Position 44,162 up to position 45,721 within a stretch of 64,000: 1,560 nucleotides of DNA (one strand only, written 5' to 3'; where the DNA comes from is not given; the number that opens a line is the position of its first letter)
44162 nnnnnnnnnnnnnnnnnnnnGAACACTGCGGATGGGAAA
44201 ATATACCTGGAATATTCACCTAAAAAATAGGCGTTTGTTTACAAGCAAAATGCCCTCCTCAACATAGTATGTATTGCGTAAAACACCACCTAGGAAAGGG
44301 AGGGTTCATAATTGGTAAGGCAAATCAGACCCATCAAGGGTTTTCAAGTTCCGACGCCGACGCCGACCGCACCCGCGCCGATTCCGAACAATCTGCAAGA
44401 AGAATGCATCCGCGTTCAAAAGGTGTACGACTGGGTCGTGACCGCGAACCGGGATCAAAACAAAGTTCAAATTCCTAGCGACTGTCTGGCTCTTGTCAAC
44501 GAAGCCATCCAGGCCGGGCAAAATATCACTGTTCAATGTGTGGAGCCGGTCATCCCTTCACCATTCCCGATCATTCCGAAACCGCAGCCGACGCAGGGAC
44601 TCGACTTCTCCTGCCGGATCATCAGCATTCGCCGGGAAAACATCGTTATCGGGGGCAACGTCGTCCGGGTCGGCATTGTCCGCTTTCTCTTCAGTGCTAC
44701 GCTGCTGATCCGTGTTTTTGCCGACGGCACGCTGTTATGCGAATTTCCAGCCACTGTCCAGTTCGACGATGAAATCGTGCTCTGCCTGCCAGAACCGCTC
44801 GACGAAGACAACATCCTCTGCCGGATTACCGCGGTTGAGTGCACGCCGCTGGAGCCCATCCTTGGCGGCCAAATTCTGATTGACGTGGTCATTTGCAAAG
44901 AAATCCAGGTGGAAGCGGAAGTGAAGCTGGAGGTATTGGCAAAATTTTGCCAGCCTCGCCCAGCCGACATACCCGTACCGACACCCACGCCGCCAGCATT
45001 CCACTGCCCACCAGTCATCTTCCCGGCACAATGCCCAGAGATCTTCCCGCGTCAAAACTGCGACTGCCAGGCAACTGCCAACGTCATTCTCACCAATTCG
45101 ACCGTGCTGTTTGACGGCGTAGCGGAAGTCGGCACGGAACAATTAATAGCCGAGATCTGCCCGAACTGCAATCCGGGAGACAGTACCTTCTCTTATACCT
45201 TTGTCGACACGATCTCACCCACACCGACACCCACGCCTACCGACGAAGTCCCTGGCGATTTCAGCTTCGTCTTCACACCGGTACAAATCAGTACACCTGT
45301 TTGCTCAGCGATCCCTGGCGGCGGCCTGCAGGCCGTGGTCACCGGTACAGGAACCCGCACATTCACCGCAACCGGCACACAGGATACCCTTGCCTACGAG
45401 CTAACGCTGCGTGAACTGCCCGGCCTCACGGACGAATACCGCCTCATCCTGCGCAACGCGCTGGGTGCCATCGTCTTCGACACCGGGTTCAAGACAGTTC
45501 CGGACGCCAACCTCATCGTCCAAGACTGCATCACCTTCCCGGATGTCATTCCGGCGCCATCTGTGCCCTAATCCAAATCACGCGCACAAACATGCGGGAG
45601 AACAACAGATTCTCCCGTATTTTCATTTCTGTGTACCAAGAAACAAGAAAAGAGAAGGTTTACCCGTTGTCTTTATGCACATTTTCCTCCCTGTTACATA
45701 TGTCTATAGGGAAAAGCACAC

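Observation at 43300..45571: Polypeptide-GalNAc-transferase-like GT-A enzyme encoded next to a Thr-Pro-linker protein, a candidate mucin-type protein O-glycosylation pair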

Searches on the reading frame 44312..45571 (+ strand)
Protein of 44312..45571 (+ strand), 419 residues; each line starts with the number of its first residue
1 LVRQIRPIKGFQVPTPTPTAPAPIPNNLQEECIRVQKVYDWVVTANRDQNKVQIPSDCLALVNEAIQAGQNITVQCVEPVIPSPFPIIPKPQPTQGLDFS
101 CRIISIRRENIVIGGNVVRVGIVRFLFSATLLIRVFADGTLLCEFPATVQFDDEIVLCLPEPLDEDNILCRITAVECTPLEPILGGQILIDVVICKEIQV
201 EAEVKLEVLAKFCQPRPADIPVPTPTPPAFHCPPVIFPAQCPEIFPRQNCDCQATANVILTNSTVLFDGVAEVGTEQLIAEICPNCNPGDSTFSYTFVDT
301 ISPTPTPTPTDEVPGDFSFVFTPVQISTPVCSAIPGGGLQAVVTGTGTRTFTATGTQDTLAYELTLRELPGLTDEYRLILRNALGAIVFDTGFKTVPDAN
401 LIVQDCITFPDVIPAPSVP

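Call 3: search_protein_families(library=pfam, proteins=[window:44312-45571:+], max_evalue=0.01)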
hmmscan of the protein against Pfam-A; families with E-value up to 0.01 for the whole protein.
window:44312-45571:+ (419 aa): 0 families

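Call 4: search_protein_families(library=ncbifam, proteins=[window:44312-45571:+], max_evalue=0.01)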
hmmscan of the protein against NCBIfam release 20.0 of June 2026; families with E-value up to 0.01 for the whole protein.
window:44312-45571:+ (419 aa): 1 family
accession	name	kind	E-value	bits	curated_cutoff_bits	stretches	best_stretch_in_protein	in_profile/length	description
NF052457.1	spore_BMQ0737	equivalog_domain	1.4e-29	103.7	71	1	32-246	2-198/199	BMQ_0737 family morphogenetic spore coat protein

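Call 6: search_solved_structures(query=window:44312-45571:+, max_evalue=1)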
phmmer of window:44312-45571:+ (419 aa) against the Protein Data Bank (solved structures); distinct sequences matched with E-value up to 1: 0.

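Call 23: find_homologous_proteins(query=window:44312-45571:+, max_evalue=0.00001)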
Query window:44312-45571:+ (419 aa): 171 proteins with E <= 0.00001 among 8000 candidates; the best 120 are listed.
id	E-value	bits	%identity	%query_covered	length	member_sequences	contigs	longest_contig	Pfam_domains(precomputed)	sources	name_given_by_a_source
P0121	2.0e-240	817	85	100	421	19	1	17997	-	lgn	-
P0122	1.9e-239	813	85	100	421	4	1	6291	-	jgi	-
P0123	3.1e-207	707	74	100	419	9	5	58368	-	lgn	-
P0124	3.2e-206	704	74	100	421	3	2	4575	-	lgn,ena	-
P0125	2.1e-192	658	74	96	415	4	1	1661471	-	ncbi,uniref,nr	ncbi:hypothetical protein AN963_20630 [Brevibacillus choshinensis]|uniref:DUF3794 domain-containing 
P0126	1.3e-183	629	70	93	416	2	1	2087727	-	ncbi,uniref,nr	ncbi:hypothetical protein AN963_15490 [Brevibacillus choshinensis]|uniref:DUF3794 domain-containing 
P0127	4.1e-182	624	72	93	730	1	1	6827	PF22494.4,PF10282.16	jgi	jgi:DNA-binding beta-propeller fold protein YncE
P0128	4.1e-178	611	71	92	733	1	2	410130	PF10282.16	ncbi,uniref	ncbi:beta-propeller fold lactonase family protein [Brevibacillus formosus]|uniref:YncE family protei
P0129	6.8e-172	591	66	100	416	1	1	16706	-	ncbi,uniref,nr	ncbi:hypothetical protein O3V59_21230 [Brevibacillus thermoruber]|uniref:DUF3794 domain-containing p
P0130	1.3e-167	577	64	100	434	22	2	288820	-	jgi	jgi:hypothetical protein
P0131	1.9e-158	546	62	100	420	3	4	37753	-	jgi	-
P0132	1.1e-140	488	57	100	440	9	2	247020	-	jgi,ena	-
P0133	7.2e-139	482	58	100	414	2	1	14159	-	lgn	-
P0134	8.4e-138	478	57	98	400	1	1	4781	-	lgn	-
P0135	3.9e-137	476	57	100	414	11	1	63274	-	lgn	-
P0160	3.8e-80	288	43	98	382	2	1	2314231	-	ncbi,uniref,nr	ncbi:BMQ_0737 family morphogenetic spore coat protein [Bacillus xiapuensis]|uniref:hypothetical prot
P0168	1.7e-67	247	39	97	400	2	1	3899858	-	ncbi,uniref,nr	ncbi:hypothetical protein LC065_13290 [Halobacillus litoralis]|uniref:hypothetical protein n=1 Tax=H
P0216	2.8e-44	170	32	92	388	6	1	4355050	-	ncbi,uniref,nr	ncbi:hypothetical protein [Fictibacillus sp. KU28468]|uniref:hypothetical protein n=1 Tax=Fictibacil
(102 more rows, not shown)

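Call 57: predict_structure(alignment_id=A4)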
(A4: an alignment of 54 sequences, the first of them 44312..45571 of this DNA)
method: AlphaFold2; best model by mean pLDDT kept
length: 419 residues; sequences in the alignment: 54
mean_pLDDT: 81.2   pTM: 0.47
mean pLDDT of the five models: 81.2, 80.5, 79.0, 78.5, 76.7
residues with pLDDT >= 90: 227; 70-90: 81; 50-70: 50; < 50: 61
segments of 3 or more residues with pLDDT < 50: 1-3, 6-15, 23-26, 28-33, 208-212, 227-245, 305-309, 311-313
pLDDT, mean of each block of 10 residues (from residue 1): 44 46 45 63 90 97 96 95 63 73 92 84 94 97 97 88 86 93 85 91 59 71 60 40 55 96 94 97 87 96 54 73 95 94 98 95 98 98 97 98 82 52
secondary structure, 60 per line:
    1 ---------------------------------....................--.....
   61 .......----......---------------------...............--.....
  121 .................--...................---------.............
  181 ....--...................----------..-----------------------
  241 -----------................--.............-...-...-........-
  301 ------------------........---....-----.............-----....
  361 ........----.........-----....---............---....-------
elements in order: E34-53 H56-67 E72-77 E99-113 E116-137 E140-158 E168-184 E187-205 E252-267 E270-282 E292-299 E319-326 E330-333 E339-351 E357-368 E373-381 E387-390 E394-397 E401-405 H409-412

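Call 59: fold_search(model_id=the predicted structure, library=pdb)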
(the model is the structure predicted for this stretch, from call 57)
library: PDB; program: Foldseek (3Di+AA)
matches with E <= 10: 867; with E <= 0.001: 0
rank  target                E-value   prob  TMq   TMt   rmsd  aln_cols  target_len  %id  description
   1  4m4d_B                4.0e-02  0.06  0.10  0.09  25.4       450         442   10  Crystal structure of lipopolysaccharide binding protein (released 2013-10-30)
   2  5nqp_A                4.6e-02  0.35  0.16  0.23  28.6       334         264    8  Structure of a fHbp(V1.4):PorA(P1.16) chimera. Fusion at fHbp position 151. (released 2018-02-28)
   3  8fvh_M                6.9e-02  0.14  0.08  0.15  19.1       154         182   10  Pseudomonas phage E217 neck (portal, head-to-tail connector, collar and gateway proteins) (released 2023-07-26)
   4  1ewf                  8.0e-02  0.08  0.13  0.12  26.0       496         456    8  THE 1.7 ANGSTROM CRYSTAL STRUCTURE OF BPI (released 2000-06-21)
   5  4gak                  1.3e-01  0.03  0.07  0.08  26.4       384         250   10  Crystal structure of acyl-ACP thioesterase from Spirosoma linguale (released 2012-09-19)
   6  2own_A                1.7e-01  0.03  0.07  0.10  27.1       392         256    8  Crystal structure of oleoyl thioesterase (putative) (NP_784467.1) from Lactobacillus plantarum at 2.00 A resolution (released 2007-02-27)
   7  8hdr_G                1.9e-01  0.23  0.09  0.20  14.8       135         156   12  Cyanophage Pam3 neck (released 2023-02-01)
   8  4qfw_A                2.0e-01  0.16  0.12  0.16  14.4       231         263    9  Crystal structure of acyl-CoA thioesterase tesB from Yersinia pestis (released 2014-06-04)
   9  6zs9_d                2.1e-01  0.41  0.09  0.16  12.4       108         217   14  Human mitochondrial ribosome in complex with ribosome recycling factor (released 2020-10-14)
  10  6i9r_d                2.2e-01  0.51  0.10  0.17  12.2       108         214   14  Large subunit of the human mitochondrial ribosome in complex with Virginiamycin M and Quinupristin (released 2020-07-08)
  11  6c7k_A                2.5e-01  0.05  0.09  0.08  27.3       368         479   11  Crystal structure of an ACO/RPE65 chimera (released 2018-04-25)
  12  5zz8_E                2.7e-01  0.12  0.06  0.02  18.4        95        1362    8  Structure of the Herpes simplex virus type 2 C-capsid with capsid-vertex-specific component (released 2018-10-10)
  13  9fei                  2.7e-01  0.10  0.11  0.17  15.8       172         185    8  Crystal structure of protein D: defoliating toxin form Fusarium oxysporum f.sp. vasinfectum (released 2025-05-28)
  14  1bp1                  3.1e-01  0.05  0.13  0.12  25.6       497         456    9  CRYSTAL STRUCTURE OF BPI, THE HUMAN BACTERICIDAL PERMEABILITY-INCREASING PROTEIN (released 1997-09-04)
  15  4r4u_D                3.2e-01  0.14  0.12  0.16  14.3       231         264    9  Crystal structure of acyl-CoA thioesterase tesB from Yersinia pestis in complex with coenzyme A (released 2015-04-15)
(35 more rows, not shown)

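Call 76: find_encoding_contigs(protein=P0216, flank=10000, max_places=1)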
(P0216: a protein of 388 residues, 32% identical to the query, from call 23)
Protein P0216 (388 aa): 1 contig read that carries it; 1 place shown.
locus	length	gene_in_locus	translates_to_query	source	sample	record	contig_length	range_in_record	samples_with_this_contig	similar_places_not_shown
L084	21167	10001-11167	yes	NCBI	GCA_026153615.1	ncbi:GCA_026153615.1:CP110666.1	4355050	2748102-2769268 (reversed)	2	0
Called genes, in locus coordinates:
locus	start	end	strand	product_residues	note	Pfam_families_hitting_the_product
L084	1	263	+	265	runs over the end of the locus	PF00535:Glycos_transf_2, PF10111:Glyco_tranf_2_2 (weak), PF13641:Glyco_tranf_2_3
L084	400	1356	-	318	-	PF01073:3Beta_HSD, PF01370:Epimerase, PF02719:Polysacc_synt_2 (weak), PF04321:RmlD_sub_bind, PF07993:NAD_binding_4 (faint), PF16363:GDP_Man_Dehyd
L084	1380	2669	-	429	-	PF01210:NAD_Gly3P_dh_N (faint), PF02558:ApbA (faint), PF03721:UDPG_MGDP_dh_N, PF03807:F420_oxidored (faint), PF00984:UDPG_MGDP_dh, PF03720:UDPG_MGDP_dh_C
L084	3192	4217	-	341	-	PF00483:NTP_transferase, PF12804:NTP_transf_3, PF07959:Fucose_pyrophosphorylase (faint), PF25084:LbH_EIF2B (faint), PF25087:GMPPB_C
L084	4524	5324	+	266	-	PF00535:Glycos_transf_2, PF13641:Glyco_tranf_2_3 (weak)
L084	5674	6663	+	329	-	PF01073:3Beta_HSD, PF01370:Epimerase, PF02719:Polysacc_synt_2, PF04321:RmlD_sub_bind, PF05368:NmrA (faint), PF07993:NAD_binding_4 (faint), PF13460:NAD_binding_10, PF16363:GDP_Man_Dehyd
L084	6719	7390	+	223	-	PF00535:Glycos_transf_2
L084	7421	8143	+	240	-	PF00535:Glycos_transf_2 (weak)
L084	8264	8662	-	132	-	-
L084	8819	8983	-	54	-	-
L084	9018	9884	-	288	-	-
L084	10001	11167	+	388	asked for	-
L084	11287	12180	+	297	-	-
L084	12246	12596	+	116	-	-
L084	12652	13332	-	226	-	PF20730:YetF_N, PF04239:DUF421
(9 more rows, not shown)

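Call 77: find_encoding_contigs(protein=P0168, flank=10000, max_places=1)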
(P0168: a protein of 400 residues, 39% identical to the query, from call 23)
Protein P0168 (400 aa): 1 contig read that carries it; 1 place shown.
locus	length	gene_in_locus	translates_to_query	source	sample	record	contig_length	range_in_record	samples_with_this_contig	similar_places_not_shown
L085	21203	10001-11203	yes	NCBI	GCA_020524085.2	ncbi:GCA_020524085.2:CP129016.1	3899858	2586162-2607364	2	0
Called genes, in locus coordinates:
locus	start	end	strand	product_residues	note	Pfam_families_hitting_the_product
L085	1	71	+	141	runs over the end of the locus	PF06271:RDD (weak)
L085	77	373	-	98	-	-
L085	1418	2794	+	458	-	-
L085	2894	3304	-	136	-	-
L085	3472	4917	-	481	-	-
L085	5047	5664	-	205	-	-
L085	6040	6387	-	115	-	-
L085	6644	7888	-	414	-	-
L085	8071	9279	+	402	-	-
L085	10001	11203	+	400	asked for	-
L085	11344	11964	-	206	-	-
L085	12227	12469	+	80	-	-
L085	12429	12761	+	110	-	PF14464:Prok-JAB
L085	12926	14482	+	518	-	-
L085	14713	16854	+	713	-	PF02494:HYR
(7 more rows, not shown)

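Call 78: find_encoding_contigs(protein=P0160, flank=10000, max_places=1)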
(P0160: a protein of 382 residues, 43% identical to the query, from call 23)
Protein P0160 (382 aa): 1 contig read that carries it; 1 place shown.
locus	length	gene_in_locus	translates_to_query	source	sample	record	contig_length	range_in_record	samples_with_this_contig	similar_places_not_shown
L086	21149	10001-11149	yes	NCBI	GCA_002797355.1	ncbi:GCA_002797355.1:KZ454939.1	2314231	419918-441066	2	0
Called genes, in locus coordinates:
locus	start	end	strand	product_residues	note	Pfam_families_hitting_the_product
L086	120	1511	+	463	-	PF01593:Amino_oxidase, PF13450:NAD_binding_8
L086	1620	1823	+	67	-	PF00313:CSD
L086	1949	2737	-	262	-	PF00797:Acetyltransf_2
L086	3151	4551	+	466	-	PF02225:PA, PF04389:Peptidase_M28, PF01546:Peptidase_M20 (faint), PF16254:DUF4910 (weak)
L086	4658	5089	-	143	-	-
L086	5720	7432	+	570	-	PF02203:TarH, PF12729:4HB_MCP_1, PF00672:HAMP, PF00015:MCPsignal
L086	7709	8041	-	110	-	PF07098:DUF1360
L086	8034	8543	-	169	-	-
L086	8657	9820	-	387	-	-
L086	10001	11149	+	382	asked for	-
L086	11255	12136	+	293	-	PF00535:Glycos_transf_2, PF10111:Glyco_tranf_2_2, PF02709:Glyco_transf_7C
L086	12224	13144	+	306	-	-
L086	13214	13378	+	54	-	-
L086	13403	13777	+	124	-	PF14464:Prok-JAB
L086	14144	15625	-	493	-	PF00474:SSF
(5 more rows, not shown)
